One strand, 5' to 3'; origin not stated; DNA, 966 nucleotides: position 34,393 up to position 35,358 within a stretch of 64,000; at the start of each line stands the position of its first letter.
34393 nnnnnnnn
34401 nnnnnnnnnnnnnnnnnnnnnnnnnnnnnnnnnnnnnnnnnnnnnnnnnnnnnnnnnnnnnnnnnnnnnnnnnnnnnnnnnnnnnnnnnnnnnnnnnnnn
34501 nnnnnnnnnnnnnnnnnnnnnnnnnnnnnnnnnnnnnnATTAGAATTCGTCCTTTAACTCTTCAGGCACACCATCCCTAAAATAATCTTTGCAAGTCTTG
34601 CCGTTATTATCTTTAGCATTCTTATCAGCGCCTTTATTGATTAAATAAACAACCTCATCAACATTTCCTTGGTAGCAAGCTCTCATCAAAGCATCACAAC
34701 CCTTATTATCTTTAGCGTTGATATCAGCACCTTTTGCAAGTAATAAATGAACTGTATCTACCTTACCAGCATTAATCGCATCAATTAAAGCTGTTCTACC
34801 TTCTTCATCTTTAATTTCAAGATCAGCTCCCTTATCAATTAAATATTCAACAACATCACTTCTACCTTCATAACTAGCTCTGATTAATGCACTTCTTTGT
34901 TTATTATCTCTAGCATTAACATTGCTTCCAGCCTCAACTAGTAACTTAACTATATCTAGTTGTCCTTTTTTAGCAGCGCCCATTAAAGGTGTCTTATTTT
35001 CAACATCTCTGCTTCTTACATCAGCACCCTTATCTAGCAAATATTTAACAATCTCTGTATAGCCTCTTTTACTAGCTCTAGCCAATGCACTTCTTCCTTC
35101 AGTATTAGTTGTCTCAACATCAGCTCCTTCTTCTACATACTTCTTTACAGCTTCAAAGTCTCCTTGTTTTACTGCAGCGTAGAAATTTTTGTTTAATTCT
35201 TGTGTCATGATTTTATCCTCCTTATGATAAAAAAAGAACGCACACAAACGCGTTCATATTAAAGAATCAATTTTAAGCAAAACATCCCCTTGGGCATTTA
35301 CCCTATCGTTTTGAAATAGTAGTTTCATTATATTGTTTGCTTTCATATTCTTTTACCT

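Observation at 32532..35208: Ankyrin-repeat protein translationally coupled to an EF-G paralog with a mutated catalytic histidine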

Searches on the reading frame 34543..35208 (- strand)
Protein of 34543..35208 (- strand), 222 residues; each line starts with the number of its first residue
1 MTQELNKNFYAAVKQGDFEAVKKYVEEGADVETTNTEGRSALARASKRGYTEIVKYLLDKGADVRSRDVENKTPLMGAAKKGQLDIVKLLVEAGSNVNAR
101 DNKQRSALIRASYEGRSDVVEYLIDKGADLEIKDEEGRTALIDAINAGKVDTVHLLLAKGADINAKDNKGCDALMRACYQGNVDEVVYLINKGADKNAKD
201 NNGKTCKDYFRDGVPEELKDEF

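Call 3: search_protein_families(library=pfam, proteins=[window:34543-35208:-])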
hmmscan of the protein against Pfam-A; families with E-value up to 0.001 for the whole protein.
window:34543-35208:- (222 aa): 7 families
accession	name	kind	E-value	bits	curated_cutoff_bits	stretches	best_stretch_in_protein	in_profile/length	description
PF12796.13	Ank_2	-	4e-45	152.7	27.3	3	11-101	3-90/90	Ankyrin repeats (3 copies)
PF13637.12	Ank_4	-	5.7e-45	150.8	22.7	4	78-124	4-50/50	Ankyrin repeats (many copies)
PF00023.36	Ank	-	8.2e-44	145.6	21.1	5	72-102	3-33/33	Ankyrin repeat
PF13857.12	Ank_5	-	4.1e-43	145.4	27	5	156-205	1-51/56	Ankyrin repeats (many copies)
PF13606.12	Ank_3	-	1.4e-25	86.6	22.3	0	37-65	1-29/30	Ankyrin repeat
PF24521.3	Ank_KRIT1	-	2.5e-12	47.2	80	1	6-95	19-109/149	KRIT1 ankyrin-repeats domain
PF23745.1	ANK_LRRK2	-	1.4e-08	35.1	27.5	0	75-159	35-115/130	LRRK2 ANK repeat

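Call 4: search_protein_families(library=ncbifam, proteins=[window:34543-35208:-])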
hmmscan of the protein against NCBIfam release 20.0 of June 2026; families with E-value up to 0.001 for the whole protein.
window:34543-35208:- (222 aa): 11 families
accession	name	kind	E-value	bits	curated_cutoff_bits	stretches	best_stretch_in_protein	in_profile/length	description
NF041931.2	MzaA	equivalog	1.2e-42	146.7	800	4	43-121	7-85/726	MZA anti-phage system associated sigma-70 family RNA polymerase sigma factor MzaA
NF043029.1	T4SS_AnkY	equivalog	3.4e-30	105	600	3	72-136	459-523/543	Dot/Icm T4SS effector AnkY/LegA9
NF043022.1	T4SS_AnkG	equivalog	1.2e-26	93.5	500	2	9-146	300-445/455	Dot/Icm T4SS effector AnkG/AnkZ/LegA7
NF043023.1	T4SS_AnkH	equivalog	1.2e-24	86.9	600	2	116-205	11-100/467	Dot/Icm T4SS effector AnkH/LegA3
NF043028.1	T4SS_AnkX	equivalog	8.4e-23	80.5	1400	3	143-211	554-623/938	Dot/Icm T4SS effector AnkN/AnkX/LegA8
NF043021.1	T4SS_AnkF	equivalog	2.1e-22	79.3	1000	3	75-135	589-650/917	Dot/Icm T4SS effector AnkF/LegA14/Ceg31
NF043024.1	T4SS_AnkI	equivalog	2.4e-16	59.5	550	1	173-207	244-278/439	Dot/Icm T4SS effector AnkI/LegAS4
TIGR00870.1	trp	subfamily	2.3e-11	42.5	498.75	0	136-166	130-160/747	transient-receptor-potential calcium channel protein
NF038106.1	gamma_NF038106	equivalog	1.5e-10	41.2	50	0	10-47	40-78/93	PA4642 family protein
NF043027.1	T4SS_AnkQ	equivalog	1.3e-07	30.7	700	0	139-210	329-403/496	Dot/Icm T4SS effector AnkQ/LegA10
NF043019.1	T4SS_AnkC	equivalog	3.7e-07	29.4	450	0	125-169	115-159/459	Dot/Icm T4SS effector AnkC/LegA12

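Call 45: find_homologous_proteins(query=window:34543-35208:-, max_evalue=1e-20)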
Query window:34543-35208:- (222 aa): 492 proteins with E <= 1e-20 among 2966 candidates; the best 120 are listed.
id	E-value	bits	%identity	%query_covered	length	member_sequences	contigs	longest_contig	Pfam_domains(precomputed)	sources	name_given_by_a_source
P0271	2.4e-52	196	31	95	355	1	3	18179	PF13606.13,PF13857.13,PF28177.1,PF23745.2,PF12796.14,PF00023.37,PF13637.13,PF24521.3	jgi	jgi:ankyrin repeat protein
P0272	2.5e-52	196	41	91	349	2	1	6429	PF13606.13,PF13857.13,PF23745.2,PF12796.14,PF00023.37,PF13637.13,PF24521.3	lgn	-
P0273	8.6e-52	194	41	89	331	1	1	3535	PF13606.13,PF13857.13,PF23745.2,PF12796.14,PF00023.37,PF13637.13,PF24521.3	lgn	-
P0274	5.6e-51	191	38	80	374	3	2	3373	PF13606.13,PF13857.13,PF12796.14,PF00023.37,PF13637.13,PF24521.3,PF18571.7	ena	-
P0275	1.5e-50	190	39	83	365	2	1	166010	PF13606.13,PF13857.13,PF12796.14,PF00023.37,PF13637.13,PF24521.3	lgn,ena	-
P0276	5.9e-50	188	34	82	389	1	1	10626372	PF13606.13,PF13857.13,PF23745.2,PF12796.14,PF00023.37,PF13637.13,PF24521.3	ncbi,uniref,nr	ncbi:ankyrin repeat domain-containing protein 50-like [Haliotis rufescens]|uniref:ankyrin repeat dom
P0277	1.7e-49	187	40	88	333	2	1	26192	PF13606.13,PF13857.13,PF23745.2,PF12796.14,PF00023.37,PF13637.13,PF24521.3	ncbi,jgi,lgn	-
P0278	3.3e-47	179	37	97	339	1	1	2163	PF13606.13,PF13857.13,PF28177.1,PF23745.2,PF12796.14,PF00023.37,PF13637.13,PF24521.3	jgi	jgi:cytohesin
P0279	5.6e-45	172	38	82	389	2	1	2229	PF13606.13,PF13857.13,PF23745.2,PF12796.14,PF00023.37,PF13637.13,PF24521.3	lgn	-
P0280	1.1e-44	171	35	89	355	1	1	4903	PF13606.13,PF13857.13,PF28177.1,PF23745.2,PF12796.14,PF00023.37,PF13637.13,PF24521.3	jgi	jgi:ankyrin repeat protein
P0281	5.0e-44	169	39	67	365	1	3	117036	PF13606.13,PF13857.13,PF12796.14,PF00023.37,PF13637.13,PF24521.3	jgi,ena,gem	-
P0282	5.3e-43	165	36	88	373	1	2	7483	PF13606.13,PF13857.13,PF23745.2,PF12796.14,PF00023.37,PF13637.13,PF24521.3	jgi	jgi:cytohesin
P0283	1.2e-41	161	40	88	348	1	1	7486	PF13606.13,PF13857.13,PF28177.1,PF23745.2,PF12796.14,PF00023.37,PF13637.13,PF24521.3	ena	-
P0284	1.6e-41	161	34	93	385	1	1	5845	PF13606.13,PF13857.13,PF23745.2,PF12796.14,PF00023.37,PF13637.13,PF24521.3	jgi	-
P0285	1.1e-40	158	36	90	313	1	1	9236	PF13606.13,PF13857.13,PF23745.2,PF12796.14,PF00023.37,PF13637.13,PF24521.3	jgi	jgi:ankyrin repeat protein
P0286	2.0e-40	157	42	91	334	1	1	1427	PF13606.13,PF13857.13,PF28177.1,PF23745.2,PF12796.14,PF00023.37,PF13637.13,PF24521.3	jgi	jgi:ankyrin repeat protein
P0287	2.3e-40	157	40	72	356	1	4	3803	PF13606.13,PF13857.13,PF12796.14,PF00023.37,PF13637.13,PF24521.3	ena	-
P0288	4.9e-40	156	37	94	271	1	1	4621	PF13606.13,PF13857.13,PF23745.2,PF12796.14,PF00023.37,PF13637.13,PF21506.4,PF24521.3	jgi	-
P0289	7.1e-40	155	39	92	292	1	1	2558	PF13606.13,PF13857.13,PF23745.2,PF12796.14,PF00023.37,PF13637.13,PF24521.3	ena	-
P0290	8.1e-40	155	40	91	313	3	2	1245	PF13606.13,PF13857.13,PF23745.2,PF12796.14,PF00023.37,PF13637.13,PF24521.3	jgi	jgi:serine/threonine-protein phosphatase 6 regulatory ankyrin repeat subunit B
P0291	9.3e-40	155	36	75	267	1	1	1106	PF13606.13,PF13857.13,PF23745.2,PF12796.14,PF25167.2,PF00023.37,PF13637.13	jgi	jgi:ankyrin repeat protein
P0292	1.0e-39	155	34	85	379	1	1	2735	PF13606.13,PF13857.13,PF28177.1,PF23745.2,PF12796.14,PF00023.37,PF13637.13,PF24521.3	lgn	-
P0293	1.3e-39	154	34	91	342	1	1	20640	PF13606.13,PF13857.13,PF23745.2,PF12796.14,PF00023.37,PF13637.13,PF24521.3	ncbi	-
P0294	1.2e-38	151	36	95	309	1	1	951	PF13606.13,PF13857.13,PF23745.2,PF12796.14,PF00023.37,PF13637.13,PF24521.3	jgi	jgi:hypothetical protein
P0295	1.4e-38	151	40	89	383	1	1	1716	PF13606.13,PF13857.13,PF23745.2,PF12796.14,PF00023.37,PF13637.13,PF24521.3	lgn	-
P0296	2.1e-38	150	33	91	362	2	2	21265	PF13606.13,PF13857.13,PF28177.1,PF23745.2,PF12796.14,PF00023.37,PF13637.13,PF24521.3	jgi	jgi:ankyrin repeat protein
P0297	3.0e-38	150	39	89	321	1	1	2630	PF13606.13,PF13857.13,PF28177.1,PF12796.14,PF00023.37,PF13637.13,PF24521.3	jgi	-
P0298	3.0e-38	150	35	86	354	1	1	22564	PF13606.13,PF13857.13,PF23745.2,PF12796.14,PF00023.37,PF13637.13,PF24521.3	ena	-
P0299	5.1e-38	149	37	93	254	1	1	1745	PF13606.13,PF13857.13,PF23745.2,PF12796.14,PF00023.37,PF13637.13,PF24521.3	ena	-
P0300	5.2e-38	149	36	81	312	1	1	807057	PF13606.13,PF13857.13,PF23745.2,PF12796.14,PF00023.37,PF13637.13,PF24521.3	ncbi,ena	-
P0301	7.1e-38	149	39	86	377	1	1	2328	PF13606.13,PF13857.13,PF23745.2,PF12796.14,PF00023.37,PF13637.13,PF24521.3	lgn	-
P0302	1.1e-37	148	35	80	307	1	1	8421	PF13606.13,PF13857.13,PF23745.2,PF12796.14,PF00023.37,PF13637.13,PF24521.3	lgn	-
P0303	1.2e-37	148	35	70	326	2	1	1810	PF13606.13,PF13857.13,PF12796.14,PF00023.37,PF13637.13,PF24521.3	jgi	-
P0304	2.0e-37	147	33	87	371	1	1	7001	PF13606.13,PF13857.13,PF23745.2,PF12796.14,PF00023.37,PF13637.13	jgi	jgi:ankyrin repeat protein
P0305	3.3e-37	146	32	89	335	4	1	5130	PF13606.13,PF13857.13,PF23745.2,PF12796.14,PF00023.37,PF13637.13,PF24521.3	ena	-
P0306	6.5e-37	145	31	94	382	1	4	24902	PF13606.13,PF13857.13,PF23745.2,PF12796.14,PF00023.37,PF13637.13,PF24521.3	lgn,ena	-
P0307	6.8e-37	145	30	91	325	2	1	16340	PF13606.13,PF13857.13,PF23745.2,PF12796.14,PF00023.37,PF13637.13,PF24521.3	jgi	jgi:ankyrin repeat protein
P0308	9.9e-37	145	39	80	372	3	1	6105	PF13606.13,PF13857.13,PF23745.2,PF12796.14,PF00023.37,PF13637.13,PF24521.3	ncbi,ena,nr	ncbi:MAG: ankyrin repeat domain-containing protein [Elusimicrobiales bacterium]|nr:ankyrin repeat do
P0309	1.0e-36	145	37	92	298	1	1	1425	PF13606.13,PF13857.13,PF23745.2,PF12796.14,PF00023.37,PF13637.13,PF24521.3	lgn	-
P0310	1.2e-36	145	34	93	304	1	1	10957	PF13606.13,PF13857.13,PF23745.2,PF12796.14,PF00023.37,PF13637.13,PF24521.3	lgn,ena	-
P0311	1.2e-36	145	39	86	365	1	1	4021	PF13606.13,PF13857.13,PF23745.2,PF12796.14,PF00023.37,PF13637.13,PF24521.3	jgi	jgi:ankyrin repeat protein/DNA-directed RNA polymerase subunit RPC12/RpoP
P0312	1.3e-36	145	39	81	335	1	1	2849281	PF13606.13,PF13857.13,PF23745.2,PF12796.14,PF00023.37,PF13637.13,PF24521.3,PF26344.1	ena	-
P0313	1.6e-36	144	44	88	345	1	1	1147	PF13606.13,PF13857.13,PF23745.2,PF12796.14,PF00023.37,PF13637.13,PF24521.3,PF26344.1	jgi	-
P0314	1.9e-36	144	40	88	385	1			PF13606.13,PF13857.13,PF12796.14,PF00023.37,PF13637.13,PF24521.3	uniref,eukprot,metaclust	uniref:Uncharacterized protein n=1 Tax=Chromera velia CCMP2878 TaxID=1169474 RepID=A0A0G4GPB4_9ALVE|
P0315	2.8e-36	143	37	87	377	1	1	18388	PF13606.13,PF13857.13,PF23745.2,PF12796.14,PF00023.37,PF13637.13,PF24521.3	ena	-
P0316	5.5e-36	142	32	89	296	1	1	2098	PF13606.13,PF13857.13,PF23745.2,PF12796.14,PF00023.37,PF13637.13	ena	-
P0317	6.0e-36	142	35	63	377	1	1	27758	PF13606.13,PF13857.13,PF28177.1,PF23745.2,PF12796.14,PF00023.37,PF13637.13,PF24521.3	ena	-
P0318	6.6e-36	142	34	88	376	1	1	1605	PF13606.13,PF13857.13,PF23745.2,PF12796.14,PF00023.37,PF13637.13,PF24521.3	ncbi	-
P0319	6.6e-36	142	31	89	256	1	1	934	PF13606.13,PF13857.13,PF12796.14,PF00023.37,PF13637.13,PF24521.3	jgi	-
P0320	7.4e-36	142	37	89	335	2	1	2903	PF13606.13,PF13857.13,PF23745.2,PF12796.14,PF00023.37,PF13637.13,PF24521.3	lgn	-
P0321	7.5e-36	142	37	84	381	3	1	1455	PF13606.13,PF13857.13,PF23745.2,PF12796.14,PF00023.37,PF13637.13,PF24521.3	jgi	-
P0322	7.9e-36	142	33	90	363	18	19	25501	PF13606.13,PF13857.13,PF23745.2,PF12796.14,PF00023.37,PF13637.13,PF24521.3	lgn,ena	-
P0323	9.1e-36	142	29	91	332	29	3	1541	PF13606.13,PF13857.13,PF23745.2,PF12796.14,PF00023.37,PF13637.13,PF24521.3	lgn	-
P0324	9.4e-36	142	39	84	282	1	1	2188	PF13606.13,PF13857.13,PF23745.2,PF12796.14,PF00023.37,PF13637.13,PF24521.3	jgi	jgi:ankyrin repeat protein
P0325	1.1e-35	141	33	93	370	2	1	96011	PF13606.13,PF13857.13,PF23745.2,PF12796.14,PF00023.37,PF13637.13,PF24521.3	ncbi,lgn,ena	-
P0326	1.3e-35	141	36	82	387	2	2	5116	PF13606.13,PF13857.13,PF23745.2,PF12796.14,PF00023.37,PF13637.13,PF24521.3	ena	-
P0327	1.7e-35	141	37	93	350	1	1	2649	PF13606.13,PF13857.13,PF23745.2,PF12796.14,PF00023.37,PF13637.13,PF24521.3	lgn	-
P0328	1.7e-35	141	40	85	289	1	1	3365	PF13606.13,PF13857.13,PF23745.2,PF12796.14,PF00023.37,PF13637.13,PF24521.3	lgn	-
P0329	2.4e-35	140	36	89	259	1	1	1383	PF13606.13,PF13857.13,PF23745.2,PF12796.14,PF00023.37,PF13637.13,PF24521.3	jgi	jgi:ankyrin repeat protein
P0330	2.6e-35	140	32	94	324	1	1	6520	PF13606.13,PF13857.13,PF23745.2,PF12796.14,PF00023.37,PF13637.13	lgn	-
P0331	3.5e-35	140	41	90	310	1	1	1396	PF13606.13,PF13857.13,PF23745.2,PF12796.14,PF00023.37,PF13637.13,PF24521.3,PF26344.1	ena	-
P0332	6.1e-35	139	36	86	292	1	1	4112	PF13606.13,PF13857.13,PF23745.2,PF12796.14,PF00023.37,PF13637.13,PF24521.3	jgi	jgi:ankyrin repeat protein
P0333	7.7e-35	139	35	92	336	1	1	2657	PF13606.13,PF13857.13,PF12796.14,PF00023.37,PF13637.13,PF24521.3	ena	-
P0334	7.7e-35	139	33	87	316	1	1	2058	PF13606.13,PF13857.13,PF23745.2,PF12796.14,PF00023.37,PF13637.13,PF24521.3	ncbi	-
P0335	9.5e-35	138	30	89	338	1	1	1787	PF13606.13,PF13857.13,PF23745.2,PF12796.14,PF00023.37,PF13637.13,PF24521.3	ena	-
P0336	1.5e-34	138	29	88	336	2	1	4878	PF13606.13,PF13857.13,PF23745.2,PF12796.14,PF00023.37,PF13637.13,PF24521.3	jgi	-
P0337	1.6e-34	138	47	87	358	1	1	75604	PF13606.13,PF13857.13,PF26338.1,PF23745.2,PF12796.14,PF00023.37,PF13637.13,PF24521.3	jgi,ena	-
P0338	1.8e-34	138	33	85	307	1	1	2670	PF13606.13,PF13857.13,PF12796.14,PF00023.37,PF13637.13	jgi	-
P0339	3.1e-34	137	39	70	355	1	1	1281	PF13606.13,PF13857.13,PF23745.2,PF12796.14,PF00023.37,PF13637.13,PF24521.3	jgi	-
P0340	3.4e-34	137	34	87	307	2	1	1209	PF13606.13,PF13857.13,PF23745.2,PF12796.14,PF00023.37,PF13637.13,PF24521.3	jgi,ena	-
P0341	4.9e-34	136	33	85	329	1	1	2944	PF13606.13,PF13857.13,PF23745.2,PF12796.14,PF00023.37,PF13637.13,PF24521.3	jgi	jgi:ankyrin repeat protein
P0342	5.2e-34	136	40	84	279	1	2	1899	PF13606.13,PF13857.13,PF28177.1,PF12796.14,PF00023.37,PF13637.13,PF24521.3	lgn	-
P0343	7.4e-34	135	36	84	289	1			PF13606.13,PF13857.13,PF12796.14,PF00023.37,PF13637.13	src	-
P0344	7.5e-34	135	39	89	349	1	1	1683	PF08032.18,PF13606.13,PF13857.13,PF23745.2,PF12796.14,PF00023.37,PF13637.13,PF24521.3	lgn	-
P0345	9.5e-34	135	31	92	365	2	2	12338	PF13606.13,PF13857.13,PF23745.2,PF12796.14,PF00023.37,PF13637.13,PF24521.3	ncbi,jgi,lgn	jgi:uncharacterized protein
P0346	1.1e-33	135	36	91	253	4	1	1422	PF13606.13,PF13857.13,PF12796.14,PF00023.37,PF13637.13,PF24521.3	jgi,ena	-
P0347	1.9e-33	134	34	82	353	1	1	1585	PF13606.13,PF13857.13,PF23745.2,PF12796.14,PF00023.37,PF13637.13,PF14903.12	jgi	jgi:ankyrin repeat protein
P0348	2.0e-33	134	36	87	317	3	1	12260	PF13606.13,PF13857.13,PF23745.2,PF12796.14,PF00023.37,PF13637.13,PF24521.3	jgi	jgi:ankyrin repeat protein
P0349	2.7e-33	134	40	75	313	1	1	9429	PF13606.13,PF13857.13,PF28177.1,PF23745.2,PF12796.14,PF00023.37,PF13637.13,PF24521.3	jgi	jgi:ankyrin repeat protein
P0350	2.9e-33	134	36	86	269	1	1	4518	PF13606.13,PF13857.13,PF23745.2,PF12796.14,PF00023.37,PF13637.13,PF24521.3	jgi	-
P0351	3.8e-33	133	38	77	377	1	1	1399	PF13606.13,PF13857.13,PF23745.2,PF12796.14,PF00023.37,PF13637.13,PF24521.3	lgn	-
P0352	3.8e-33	133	27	89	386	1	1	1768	PF13606.13,PF13857.13,PF23745.2,PF12796.14,PF00023.37,PF13637.13,PF24521.3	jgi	jgi:ankyrin repeat protein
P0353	3.9e-33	133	31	95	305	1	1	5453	PF13606.13,PF13857.13,PF23745.2,PF12796.14,PF00023.37,PF13637.13,PF24521.3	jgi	-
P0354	4.3e-33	133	37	89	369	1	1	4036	PF13606.13,PF13857.13,PF23745.2,PF12796.14,PF00023.37,PF13637.13,PF24521.3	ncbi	-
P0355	4.4e-33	133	33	90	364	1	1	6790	PF13606.13,PF13857.13,PF23745.2,PF12796.14,PF00023.37,PF13637.13,PF24521.3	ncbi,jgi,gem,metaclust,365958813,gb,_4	metaclust:\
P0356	4.7e-33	133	27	89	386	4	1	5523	PF13606.13,PF13857.13,PF23745.2,PF12796.14,PF00023.37,PF13637.13,PF24521.3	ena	-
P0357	5.5e-33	133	34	83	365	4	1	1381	PF13606.13,PF13857.13,PF28177.1,PF23745.2,PF12796.14,PF00023.37,PF13637.13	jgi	jgi:ankyrin repeat protein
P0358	6.0e-33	133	31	89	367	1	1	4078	PF13606.13,PF13857.13,PF23745.2,PF12796.14,PF00023.37,PF13637.13,PF24521.3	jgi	jgi:ankyrin repeat protein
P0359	6.3e-33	132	34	91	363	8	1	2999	PF13606.13,PF13857.13,PF23745.2,PF12796.14,PF00023.37,PF13637.13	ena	-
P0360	6.7e-33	132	34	91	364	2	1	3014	PF13606.13,PF13857.13,PF23745.2,PF12796.14,PF00023.37,PF13637.13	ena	-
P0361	1.1e-32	132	39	85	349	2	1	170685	PF13606.13,PF13857.13,PF23745.2,PF12796.14,PF00023.37,PF13637.13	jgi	jgi:ankyrin repeat protein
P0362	1.5e-32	131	36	71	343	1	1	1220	PF13606.13,PF13857.13,PF23745.2,PF12796.14,PF00023.37,PF13637.13,PF24521.3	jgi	jgi:ankyrin repeat protein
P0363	1.7e-32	131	40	91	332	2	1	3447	PF13606.13,PF13857.13,PF23745.2,PF12796.14,PF23881.2,PF00023.37,PF13637.13,PF24521.3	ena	-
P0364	1.8e-32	131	42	79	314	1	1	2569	PF13606.13,PF13857.13,PF12796.14,PF00023.37,PF13637.13,PF24521.3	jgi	jgi:ankyrin repeat protein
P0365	1.9e-32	131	35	85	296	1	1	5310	PF13606.13,PF13857.13,PF23745.2,PF12796.14,PF00023.37,PF13637.13,PF24521.3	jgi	jgi:ankyrin repeat protein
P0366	2.0e-32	131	36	90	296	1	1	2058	PF13606.13,PF13857.13,PF23745.2,PF12796.14,PF00023.37,PF13637.13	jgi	jgi:ankyrin repeat protein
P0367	2.5e-32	131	33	90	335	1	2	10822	PF13606.13,PF13857.13,PF12796.14,PF00023.37,PF13637.13,PF24521.3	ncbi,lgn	-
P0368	2.9e-32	130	39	80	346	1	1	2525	PF13606.13,PF13857.13,PF23745.2,PF12796.14,PF00023.37,PF13637.13,PF24521.3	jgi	jgi:ankyrin repeat protein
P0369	3.0e-32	130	35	91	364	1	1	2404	PF17820.8,PF13606.13,PF13857.13,PF00595.30,PF13180.13,PF23745.2,PF12796.14,PF00023.37,PF13637.13,PF24521.3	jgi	jgi:ankyrin repeat protein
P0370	3.4e-32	130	33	91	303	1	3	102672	PF13606.13,PF13857.13,PF23745.2,PF12796.14,PF00023.37,PF13637.13,PF24521.3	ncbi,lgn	-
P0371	4.2e-32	130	32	91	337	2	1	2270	PF13606.13,PF13857.13,PF23745.2,PF12796.14,PF00023.37,PF13637.13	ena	-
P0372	4.9e-32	130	35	89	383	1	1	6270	PF13606.13,PF13857.13,PF23745.2,PF12796.14,PF00023.37,PF13637.13,PF24521.3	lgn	-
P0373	5.7e-32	129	31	89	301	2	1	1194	PF13606.13,PF13857.13,PF23745.2,PF12796.14,PF00023.37,PF13637.13,PF24521.3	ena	-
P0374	6.6e-32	129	41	75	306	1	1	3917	PF13606.13,PF13857.13,PF23745.2,PF12796.14,PF00023.37,PF13637.13,PF24521.3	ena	-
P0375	6.7e-32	129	34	92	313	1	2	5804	PF13606.13,PF13857.13,PF23745.2,PF12796.14,PF00023.37,PF13637.13,PF24521.3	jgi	jgi:ankyrin repeat protein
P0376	7.1e-32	129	32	92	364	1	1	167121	PF13606.13,PF13857.13,PF28177.1,PF23745.2,PF12796.14,PF00023.37,PF13637.13,PF24521.3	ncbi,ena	-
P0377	7.4e-32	129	38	87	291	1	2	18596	PF13606.13,PF13857.13,PF12796.14,PF00023.37,PF13637.13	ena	-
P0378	7.6e-32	129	32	88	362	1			PF13606.13,PF13857.13,PF23745.2,PF12796.14,PF00023.37,PF13637.13,PF24521.3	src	-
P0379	7.7e-32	129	39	95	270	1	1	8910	PF13606.13,PF13857.13,PF23745.2,PF12796.14,PF00023.37,PF13637.13,PF24521.3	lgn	-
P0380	9.9e-32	129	36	86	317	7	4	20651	PF13606.13,PF13857.13,PF23745.2,PF12796.14,PF00023.37,PF13637.13,PF24521.3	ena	-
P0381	1.1e-31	128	32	89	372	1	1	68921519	PF13606.13,PF13857.13,PF12796.14,PF00023.37,PF13637.13,PF24521.3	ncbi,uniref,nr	ncbi:unnamed protein product [Ceutorhynchus assimilis]|uniref:Uncharacterized protein n=1 Tax=Ceutor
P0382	1.6e-31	128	36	88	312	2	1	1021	PF13606.13,PF13857.13,PF23745.2,PF12796.14,PF00023.37,PF13637.13,PF24521.3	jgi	jgi:ankyrin repeat protein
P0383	1.7e-31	128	44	80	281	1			PF13606.13,PF13857.13,PF23745.2,PF12796.14,PF00023.37,PF13637.13,PF24521.3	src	-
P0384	1.7e-31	128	39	84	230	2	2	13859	PF13606.13,PF13857.13,PF23745.2,PF12796.14,PF00023.37,PF13637.13,PF21506.4,PF24521.3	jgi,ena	-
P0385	1.9e-31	128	38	75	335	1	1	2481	PF13606.13,PF13857.13,PF23745.2,PF12796.14,PF00023.37,PF13637.13,PF24521.3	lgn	-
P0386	2.0e-31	128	36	91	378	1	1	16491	PF13606.13,PF13857.13,PF23745.2,PF12796.14,PF00023.37,PF13637.13,PF24521.3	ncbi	ncbi:ankyrin repeat domain-containing protein [Deltaproteobacteria bacterium TL4]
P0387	2.2e-31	127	38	82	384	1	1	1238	PF13606.13,PF13857.13,PF23745.2,PF12796.14,PF00023.37,PF13637.13,PF24521.3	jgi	jgi:ankyrin repeat protein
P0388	2.5e-31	127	42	85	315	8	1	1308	PF13606.13,PF13857.13,PF23745.2,PF12796.14,PF00023.37,PF13637.13,PF24521.3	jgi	-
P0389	2.6e-31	127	41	81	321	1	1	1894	PF13606.13,PF13857.13,PF23745.2,PF12796.14,PF00023.37,PF13637.13,PF24521.3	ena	-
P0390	2.6e-31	127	35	90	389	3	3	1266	PF13606.13,PF13857.13,PF23745.2,PF12796.14,PF00023.37,PF13637.13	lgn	-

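Call 66: search_protein_families(library=padloc, proteins=[window:34543-35208:-], max_evalue=0.01)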
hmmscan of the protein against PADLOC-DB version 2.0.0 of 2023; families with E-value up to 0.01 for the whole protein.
window:34543-35208:- (222 aa): 3 families
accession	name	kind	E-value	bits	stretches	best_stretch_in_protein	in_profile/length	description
PDLC04783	PDC-M72A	-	4.4e-66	221.8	2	49-214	208-373/392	-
PDLC02908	Ankyrin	-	1.7e-21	74.2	2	95-208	727-841/880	-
PDLC02203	MzaA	-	2.2e-14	50.7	2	42-102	15-75/683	-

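Call 95: predict_structure(protein=window:34543-35208:-)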
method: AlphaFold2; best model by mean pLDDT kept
length: 222 residues; sequences in the alignment: 1
mean_pLDDT: 84.2   pTM: 0.80
mean pLDDT of the five models: 84.2, 79.4, 79.4, 78.9, 77.0
residues with pLDDT >= 90: 91; 70-90: 104; 50-70: 27; < 50: 0
segments of 3 or more residues with pLDDT < 50: none
pLDDT, mean of each block of 10 residues (from residue 1): 87 96 94 77 94 96 82 88 96 87 77 93 88 69 84 88 67 75 81 81 81 74 69
secondary structure, 60 per line:
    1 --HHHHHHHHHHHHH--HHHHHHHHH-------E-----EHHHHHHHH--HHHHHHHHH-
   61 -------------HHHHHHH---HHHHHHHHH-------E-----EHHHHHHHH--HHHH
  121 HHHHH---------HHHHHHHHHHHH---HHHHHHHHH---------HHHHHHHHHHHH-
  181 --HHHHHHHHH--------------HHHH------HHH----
elements in order: H3-15 H18-26 H41-48 H51-59 H74-80 H84-92 H107-114 H117-125 H135-146 H150-158 H168-179 H183-191 H206-209
